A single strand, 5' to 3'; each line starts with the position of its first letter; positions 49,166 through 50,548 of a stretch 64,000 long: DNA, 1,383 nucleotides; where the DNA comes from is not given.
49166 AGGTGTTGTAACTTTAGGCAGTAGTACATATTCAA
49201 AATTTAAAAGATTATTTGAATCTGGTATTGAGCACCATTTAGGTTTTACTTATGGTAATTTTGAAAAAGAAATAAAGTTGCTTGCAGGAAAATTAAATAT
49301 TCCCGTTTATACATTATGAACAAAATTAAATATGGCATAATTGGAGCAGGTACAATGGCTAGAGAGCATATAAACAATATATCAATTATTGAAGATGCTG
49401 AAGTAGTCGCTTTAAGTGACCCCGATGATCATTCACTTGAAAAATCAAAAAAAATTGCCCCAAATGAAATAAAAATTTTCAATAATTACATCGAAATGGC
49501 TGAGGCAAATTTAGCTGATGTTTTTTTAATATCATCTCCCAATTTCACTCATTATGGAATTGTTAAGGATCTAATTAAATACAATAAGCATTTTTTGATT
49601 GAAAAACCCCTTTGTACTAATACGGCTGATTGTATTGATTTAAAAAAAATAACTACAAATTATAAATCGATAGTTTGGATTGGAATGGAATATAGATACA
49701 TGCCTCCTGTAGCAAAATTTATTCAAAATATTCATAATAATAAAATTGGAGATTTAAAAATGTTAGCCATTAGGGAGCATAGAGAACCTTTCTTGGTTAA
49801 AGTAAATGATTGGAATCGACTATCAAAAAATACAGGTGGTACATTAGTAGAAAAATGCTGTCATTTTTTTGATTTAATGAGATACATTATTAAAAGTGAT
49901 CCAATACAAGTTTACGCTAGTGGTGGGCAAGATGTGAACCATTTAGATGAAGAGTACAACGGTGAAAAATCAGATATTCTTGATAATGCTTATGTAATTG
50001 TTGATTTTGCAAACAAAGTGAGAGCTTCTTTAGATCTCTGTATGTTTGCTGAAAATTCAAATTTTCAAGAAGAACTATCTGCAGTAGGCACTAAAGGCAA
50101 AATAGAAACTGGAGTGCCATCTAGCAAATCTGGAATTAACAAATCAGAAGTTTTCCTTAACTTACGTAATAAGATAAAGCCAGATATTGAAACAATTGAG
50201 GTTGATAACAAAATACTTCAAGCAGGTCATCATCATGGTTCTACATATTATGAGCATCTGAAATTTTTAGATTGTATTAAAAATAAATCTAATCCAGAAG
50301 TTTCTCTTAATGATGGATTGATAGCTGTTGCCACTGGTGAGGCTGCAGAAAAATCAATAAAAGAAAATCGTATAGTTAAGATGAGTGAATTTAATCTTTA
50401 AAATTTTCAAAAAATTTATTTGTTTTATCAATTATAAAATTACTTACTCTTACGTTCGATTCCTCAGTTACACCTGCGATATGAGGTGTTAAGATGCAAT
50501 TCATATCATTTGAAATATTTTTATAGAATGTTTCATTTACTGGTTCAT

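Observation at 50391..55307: Split ComD/ComE-like ThDP decarboxylase with YihV-like kinase, SerA-like dehydrogenase, mutarotase and DMT transporter: candidate sulfonate/sulfosugar route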

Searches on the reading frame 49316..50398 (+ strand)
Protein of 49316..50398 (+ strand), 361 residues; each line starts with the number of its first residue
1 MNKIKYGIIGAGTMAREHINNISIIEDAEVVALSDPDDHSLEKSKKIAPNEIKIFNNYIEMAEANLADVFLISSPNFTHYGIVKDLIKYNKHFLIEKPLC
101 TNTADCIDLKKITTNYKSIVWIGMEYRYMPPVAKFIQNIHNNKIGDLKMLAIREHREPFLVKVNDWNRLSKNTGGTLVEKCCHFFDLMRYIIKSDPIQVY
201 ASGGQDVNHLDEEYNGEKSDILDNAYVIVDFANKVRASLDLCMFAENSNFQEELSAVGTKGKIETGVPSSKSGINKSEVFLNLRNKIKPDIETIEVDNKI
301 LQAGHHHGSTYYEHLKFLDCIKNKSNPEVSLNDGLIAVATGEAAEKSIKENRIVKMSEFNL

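Call 4: search_protein_families(library=pfam, proteins=[window:49316-50398:+])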
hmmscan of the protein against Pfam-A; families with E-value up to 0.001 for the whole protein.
window:49316-50398:+ (361 aa): 4 families
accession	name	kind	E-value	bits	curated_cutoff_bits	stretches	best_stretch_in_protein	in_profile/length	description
PF02894.22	GFO_IDH_MocA_C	-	6.5e-31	108.3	22.9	1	137-356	2-218/218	Oxidoreductase family, C-terminal alpha/beta domain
PF01408.29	GFO_IDH_MocA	-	2.3e-20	73.9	24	1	4-123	1-119/120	Oxidoreductase family, NAD-binding Rossmann fold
PF22725.1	GFO_IDH_MocA_C3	-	4.8e-15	56.1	27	1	138-264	7-124/124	GFO/IDH/MocA C-terminal domain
PF01113.26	DapB_N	-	0.0009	19.8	25.6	0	4-86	1-83/124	Dihydrodipicolinate reductase, N-terminus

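Call 5: search_protein_families(library=ncbifam, proteins=[window:49316-50398:+], max_evalue=0.00001)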
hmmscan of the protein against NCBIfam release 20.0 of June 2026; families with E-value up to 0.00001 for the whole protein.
window:49316-50398:+ (361 aa): 8 families
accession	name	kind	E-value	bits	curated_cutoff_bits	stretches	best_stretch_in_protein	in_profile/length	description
TIGR04380.1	myo_inos_iolG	equivalog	1.8e-36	125.7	355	1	4-355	2-330/330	inositol 2-dehydrogenase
NF040723.1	UDP-GlcNAcDh_Arch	equivalog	2e-24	86.6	450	1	4-264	1-236/302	UDP-N-acetylglucosamine 3-dehydrogenase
NF052679.1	InsChiInosDhIolG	equivalog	8.3e-18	64.5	540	1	4-198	3-191/343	bifunctional inositol 2-dehydrogenase/D-chiro-inositol 1-dehydrogenase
NF041392.1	XylDh_Gfo6_Halo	equivalog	3.4e-11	42.5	350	1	3-265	16-275/350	D-xylose 1-dehydrogenase Gfo6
NF058561.1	BT_2158_fam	equivalog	6.4e-11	41.5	750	1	5-150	37-180/487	glycoside 3-dehydrogenase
NF058563.1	BT_2159_fam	equivalog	4.6e-10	39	650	1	4-195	1-186/350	disaccharide 3-dehydrogenase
NF052479.1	LevoglcsnDh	equivalog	3.5e-09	35.8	650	1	1-192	1-202/386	levoglucosan dehydrogenase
NF008607.0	PRK11579.1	subfamily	4e-08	32.6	330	1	2-186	3-183/346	oxidoreductase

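Call 47: search_solved_structures(query=window:49316-50398:+, max_evalue=1e-8)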
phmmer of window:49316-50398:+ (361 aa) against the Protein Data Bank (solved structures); distinct sequences matched with E-value up to 1e-8: 26.
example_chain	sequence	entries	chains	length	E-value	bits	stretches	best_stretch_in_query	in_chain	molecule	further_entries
8qc3_A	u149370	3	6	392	8.2e-106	357.1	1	3-357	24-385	Oxidoreductase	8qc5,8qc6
8qc2_A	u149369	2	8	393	1.3e-104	353.2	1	3-356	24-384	Gfo/Idh/MocA family oxidoreductase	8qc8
8zn9_A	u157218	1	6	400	4.7e-90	305.3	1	4-352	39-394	Oxidoreductase, putative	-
3ezy_A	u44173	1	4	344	3.2e-25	92.1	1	4-263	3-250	Dehydrogenase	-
4hkt_A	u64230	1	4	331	6.3e-16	61.6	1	4-261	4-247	Inositol 2-dehydrogenase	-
3mz0_A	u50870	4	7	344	5.5e-12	48.6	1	4-196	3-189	Inositol 2-dehydrogenase/D-chiro-inositol 3-dehydrogenase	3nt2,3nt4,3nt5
9m37_A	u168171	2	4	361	5.7e-12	48.5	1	4-213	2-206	P581a DgpA2 and isoorientin complex structure | Gfo/Idh/MocA family protein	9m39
4l8v_A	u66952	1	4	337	4.9e-11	45.5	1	4-196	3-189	Inositol 2-dehydrogenase/D-chiro-inositol 3-dehydrogenase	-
3nto_A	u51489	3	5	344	5.2e-11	45.4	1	4-196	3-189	Inositol 2-dehydrogenase/D-chiro-inositol 3-dehydrogenase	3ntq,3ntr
4l9r_A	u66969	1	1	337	5.3e-11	45.4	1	4-196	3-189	Inositol 2-dehydrogenase/D-chiro-inositol 3-dehydrogenase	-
1zh8_A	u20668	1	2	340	8.6e-11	44.7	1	2-210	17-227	oxidoreductase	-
6o15_A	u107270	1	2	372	1.2e-10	44.2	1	4-265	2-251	Uncharacterized oxidoreductase YjhC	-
4mkx_A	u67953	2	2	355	4.7e-10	42.2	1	3-355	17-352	Inositol dehydrogenase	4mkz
4n54_A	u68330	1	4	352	4.9e-10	42.2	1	3-355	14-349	Inositol dehydrogenase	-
3e18_A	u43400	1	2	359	5.2e-10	42.1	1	3-200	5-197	oxidoreductase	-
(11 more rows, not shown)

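Call 49: search_solved_structures(query=window:49316-50398:+, max_evalue=1e-80, show_alignments=2)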
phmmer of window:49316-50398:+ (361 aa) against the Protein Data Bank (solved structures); distinct sequences matched with E-value up to 1e-80: 3.
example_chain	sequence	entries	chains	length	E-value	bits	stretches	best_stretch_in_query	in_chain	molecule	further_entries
8qc3_A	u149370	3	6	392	8.2e-106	357.1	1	3-357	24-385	Oxidoreductase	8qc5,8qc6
8qc2_A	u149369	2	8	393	1.3e-104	353.2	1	3-356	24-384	Gfo/Idh/MocA family oxidoreductase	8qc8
8zn9_A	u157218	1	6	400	4.7e-90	305.3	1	4-352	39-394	Oxidoreductase, putative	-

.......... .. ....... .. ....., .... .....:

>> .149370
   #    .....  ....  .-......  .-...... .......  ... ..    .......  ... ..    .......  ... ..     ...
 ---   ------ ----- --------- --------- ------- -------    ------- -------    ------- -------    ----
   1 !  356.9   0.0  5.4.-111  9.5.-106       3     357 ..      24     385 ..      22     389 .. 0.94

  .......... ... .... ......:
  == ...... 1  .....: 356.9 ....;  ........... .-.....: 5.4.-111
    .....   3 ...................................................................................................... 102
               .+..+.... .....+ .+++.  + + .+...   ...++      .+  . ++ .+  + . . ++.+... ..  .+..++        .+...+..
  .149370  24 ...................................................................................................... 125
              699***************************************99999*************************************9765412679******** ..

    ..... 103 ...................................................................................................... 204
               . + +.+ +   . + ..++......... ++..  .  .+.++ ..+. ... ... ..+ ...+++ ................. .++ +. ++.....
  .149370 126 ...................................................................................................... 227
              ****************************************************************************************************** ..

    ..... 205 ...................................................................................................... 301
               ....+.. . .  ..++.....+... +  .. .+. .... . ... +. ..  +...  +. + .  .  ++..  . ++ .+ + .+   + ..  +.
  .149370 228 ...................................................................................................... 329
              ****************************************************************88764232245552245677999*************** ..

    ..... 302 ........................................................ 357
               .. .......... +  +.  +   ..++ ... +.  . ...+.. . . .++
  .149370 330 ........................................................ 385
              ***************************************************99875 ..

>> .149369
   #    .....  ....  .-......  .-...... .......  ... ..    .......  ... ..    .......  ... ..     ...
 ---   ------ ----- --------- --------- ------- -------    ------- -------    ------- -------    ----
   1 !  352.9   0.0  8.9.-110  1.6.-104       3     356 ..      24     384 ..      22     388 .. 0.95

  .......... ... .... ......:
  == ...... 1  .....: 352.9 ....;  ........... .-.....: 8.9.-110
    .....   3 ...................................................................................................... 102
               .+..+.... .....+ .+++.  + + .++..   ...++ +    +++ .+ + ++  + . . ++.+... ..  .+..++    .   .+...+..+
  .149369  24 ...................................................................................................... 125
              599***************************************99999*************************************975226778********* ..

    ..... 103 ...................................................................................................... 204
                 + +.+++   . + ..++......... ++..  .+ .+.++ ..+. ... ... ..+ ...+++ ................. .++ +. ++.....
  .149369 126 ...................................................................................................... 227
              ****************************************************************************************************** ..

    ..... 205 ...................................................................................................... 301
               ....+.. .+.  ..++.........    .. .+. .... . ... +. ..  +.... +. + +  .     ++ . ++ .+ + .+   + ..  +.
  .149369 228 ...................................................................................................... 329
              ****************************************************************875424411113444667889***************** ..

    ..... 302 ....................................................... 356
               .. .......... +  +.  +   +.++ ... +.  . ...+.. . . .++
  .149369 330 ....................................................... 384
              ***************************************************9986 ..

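Call 86: find_related_loci(query=window:49316-50398:+, collection=metagenome_contigs, flank=8000)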
Query window:49316-50398:+ (361 aa) in metagenome_contigs; peptide patterns used: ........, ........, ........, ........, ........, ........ (x = any residue, [..] = any of these).
600 stretches matched a pattern (row limit reached: there are more); 564 encode a relative of the query (tblastn E <= 1e-3); the best 80 are kept; 80 distinct loci.
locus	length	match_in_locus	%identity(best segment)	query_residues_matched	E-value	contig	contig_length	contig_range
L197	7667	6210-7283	68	1-359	3e-165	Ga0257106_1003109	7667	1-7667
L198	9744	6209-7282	67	1-359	1e-163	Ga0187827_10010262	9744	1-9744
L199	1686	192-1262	66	1-358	5e-178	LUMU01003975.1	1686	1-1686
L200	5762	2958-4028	66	1-358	1e-164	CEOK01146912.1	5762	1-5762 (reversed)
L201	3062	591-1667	67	3-361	2e-171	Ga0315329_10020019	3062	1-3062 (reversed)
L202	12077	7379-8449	66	1-358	3e-161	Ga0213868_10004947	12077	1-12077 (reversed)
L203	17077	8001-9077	65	3-361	7e-160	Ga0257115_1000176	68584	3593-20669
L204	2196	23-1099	64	3-361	7e-171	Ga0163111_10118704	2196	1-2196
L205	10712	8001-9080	64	2-361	4e-159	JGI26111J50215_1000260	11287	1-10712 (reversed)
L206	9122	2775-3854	63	2-361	1e-157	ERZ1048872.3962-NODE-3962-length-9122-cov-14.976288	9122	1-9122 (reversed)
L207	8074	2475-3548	63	4-361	1e-156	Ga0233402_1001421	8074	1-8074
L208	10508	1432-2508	63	3-361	3e-156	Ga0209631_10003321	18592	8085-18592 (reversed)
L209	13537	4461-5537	63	3-361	5e-156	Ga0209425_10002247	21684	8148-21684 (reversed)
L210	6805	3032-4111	63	2-361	3e-156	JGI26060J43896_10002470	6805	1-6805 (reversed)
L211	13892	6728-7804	64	3-361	5e-156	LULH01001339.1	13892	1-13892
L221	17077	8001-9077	60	1-359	2e-151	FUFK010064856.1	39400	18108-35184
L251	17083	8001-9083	47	1-356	2e-116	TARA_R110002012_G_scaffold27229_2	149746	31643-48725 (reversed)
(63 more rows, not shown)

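Call 89: search_protein_families(library=ncbifam, proteins=[L203:10951-12447:-, L203:12660-13445:+, L203:14529-16511:-, L251:12392-13393:+, L251:13403-14875:+, L251:14761-15651:+, L251:10256-11434:+, L251:1838-3874:+, L221:3022-4809:-, L221:4854-5936:-], max_evalue=0.000001)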
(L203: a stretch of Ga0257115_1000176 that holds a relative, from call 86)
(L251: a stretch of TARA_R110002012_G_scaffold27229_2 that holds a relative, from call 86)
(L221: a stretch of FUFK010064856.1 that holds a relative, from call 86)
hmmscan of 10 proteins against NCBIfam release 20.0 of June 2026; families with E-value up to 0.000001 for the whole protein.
L203:10951-12447:- (499 aa): 11 families
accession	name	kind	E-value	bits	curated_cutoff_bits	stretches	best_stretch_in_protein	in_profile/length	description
NF000756.0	PRK00047.1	subfamily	1.2e-225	749.6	498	1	3-497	2-496/502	glycerol kinase GlpK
TIGR01311.1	glycerol_kin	equivalog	2e-211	702.6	590.35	1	6-496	1-494/496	glycerol kinase GlpK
TIGR01312.1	XylB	equivalog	1.5e-65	221.6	380.25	1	10-474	2-460/481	xylulokinase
TIGR01314.1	gntK_FGGY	equivalog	8e-42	143.4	648.55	1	7-472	1-469/505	gluconokinase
NF008187.0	PRK10939.1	equivalog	7.3e-36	123.9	528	2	4-322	2-317/521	autoinducer-2 kinase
NF011601.0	PRK15027.1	equivalog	8e-33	113.5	912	1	9-453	3-436/484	xylulokinase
TIGR01315.1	5C_CHO_kinase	subfamily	4.8e-28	98.2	408.7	2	315-490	356-532/541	FGGY family pentulose kinase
TIGR02628.1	fuculo_kin_coli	equivalog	5.7e-20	71.7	470.9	1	8-466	3-455/465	L-fuculokinase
NF003154.0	PRK04123.1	equivalog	7.3e-13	48.1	428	1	351-469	391-508/554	ribulokinase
TIGR02627.1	rhamnulo_kin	equivalog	1.5e-12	46.8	527.95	1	10-254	2-239/454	rhamnulokinase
NF007925.0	PRK10640.1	equivalog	3.8e-11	42.1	639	1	6-240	4-230/489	rhamnulokinase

L203:12660-13445:+ (262 aa): 7 families
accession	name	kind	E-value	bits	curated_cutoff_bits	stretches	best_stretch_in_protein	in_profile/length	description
NF045644.1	TransRegBhcR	equivalog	6.8e-41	140.3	350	1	11-247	25-260/267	HTH-type transcriptional regulator BhcR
NF011671.1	PRK15090.1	equivalog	1.1e-34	119.8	275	1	11-223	13-224/256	DNA-binding transcriptional regulator KdgR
TIGR02431.1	pcaR_pcaU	subfamily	4.5e-34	117.9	284.75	1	31-248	28-244/248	beta-ketoadipate pathway transcriptional regulators, PcaR/PcaU/PobR family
NF008601.2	PRK11569.1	equivalog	1.9e-26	92.9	380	1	13-226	31-246/276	glyoxylate bypass operon transcriptional repressor IclR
NF007548.0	PRK10163.1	equivalog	7.7e-20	71.1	406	1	5-224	18-237/271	HTH-type transcriptional repressor AllR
NF007339.0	PRK09834.1-1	equivalog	6.5e-10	38.7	299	1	11-236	23-250/271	DNA-binding transcriptional regulator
NF007342.0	PRK09834.1-4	equivalog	9.5e-10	37.9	251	1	9-225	12-228/263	DNA-binding transcriptional regulator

L203:14529-16511:- (661 aa): 0 families

L251:12392-13393:+ (334 aa): 5 families
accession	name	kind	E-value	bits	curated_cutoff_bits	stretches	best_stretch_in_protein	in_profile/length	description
NF040650.1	sulfolac_dhydr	equivalog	2.1e-53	181.7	500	1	6-332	2-329/339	L-sulfolactate dehydrogenase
NF011599.0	PRK15025.1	equivalog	1.5e-45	155.9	356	1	8-320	4-322/349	ureidoglycolate dehydrogenase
TIGR03175.1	AllD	equivalog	3e-43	148.3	496.2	1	7-282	3-276/349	ureidoglycolate dehydrogenase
NF007504.0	PRK10098.1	equivalog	5.1e-42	143.9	336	1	4-331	4-339/360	malate/lactate/ureidoglycolate dehydrogenase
NF009750.0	PRK13260.1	equivalog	1.4e-27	96.7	316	1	19-331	15-331/332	3-dehydro-L-gulonate 2-dehydrogenase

L251:13403-14875:+ (491 aa): 0 families

L251:14761-15651:+ (297 aa): 0 families

L251:10256-11434:+ (393 aa): 1 family
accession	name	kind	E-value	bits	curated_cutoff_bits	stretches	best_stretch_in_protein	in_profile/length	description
TIGR03248.1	galactar-dH20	equivalog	7.3e-42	143.5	730.85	1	7-378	104-491/507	galactarate dehydratase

L251:1838-3874:+ (679 aa): 3 families
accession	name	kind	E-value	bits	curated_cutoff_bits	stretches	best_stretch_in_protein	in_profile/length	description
TIGR03981.2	SAM_quin_mod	hypoth_equivalog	2.3e-75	254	340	1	271-658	38-411/411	His-Xaa-Ser system-associated MauG-like protein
TIGR03791.1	TTQ_mauG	equivalog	2.1e-35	122.4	443.85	1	419-598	85-250/291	tryptophan tryptophylquinone biosynthesis enzyme MauG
TIGR04039.1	MXAN_0977_Heme2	hypoth_equivalog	8.5e-32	110.5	362.85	2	433-592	110-275/336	MbnH family di-heme enzyme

L221:3022-4809:- (596 aa): 3 families
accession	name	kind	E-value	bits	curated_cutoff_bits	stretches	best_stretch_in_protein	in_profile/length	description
TIGR03981.2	SAM_quin_mod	hypoth_equivalog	5.3e-74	249.5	340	1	188-526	40-379/411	His-Xaa-Ser system-associated MauG-like protein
TIGR04039.1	MXAN_0977_Heme2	hypoth_equivalog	1.7e-39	135.8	362.85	2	345-507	107-275/336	MbnH family di-heme enzyme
TIGR03791.1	TTQ_mauG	equivalog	1.5e-31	109.7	443.85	1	339-508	90-245/291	tryptophan tryptophylquinone biosynthesis enzyme MauG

L221:4854-5936:- (361 aa): 2 families
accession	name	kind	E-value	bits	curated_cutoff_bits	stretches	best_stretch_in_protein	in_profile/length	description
TIGR00787.1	dctP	subfamily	1.2e-38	133.1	175.05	1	42-277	3-232/257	DctP family TRAP transporter solute-binding subunit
NF037995.1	TRAP_S1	subfamily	1.3e-34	119.8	50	1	58-316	20-271/271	TRAP transporter substrate-binding protein DctP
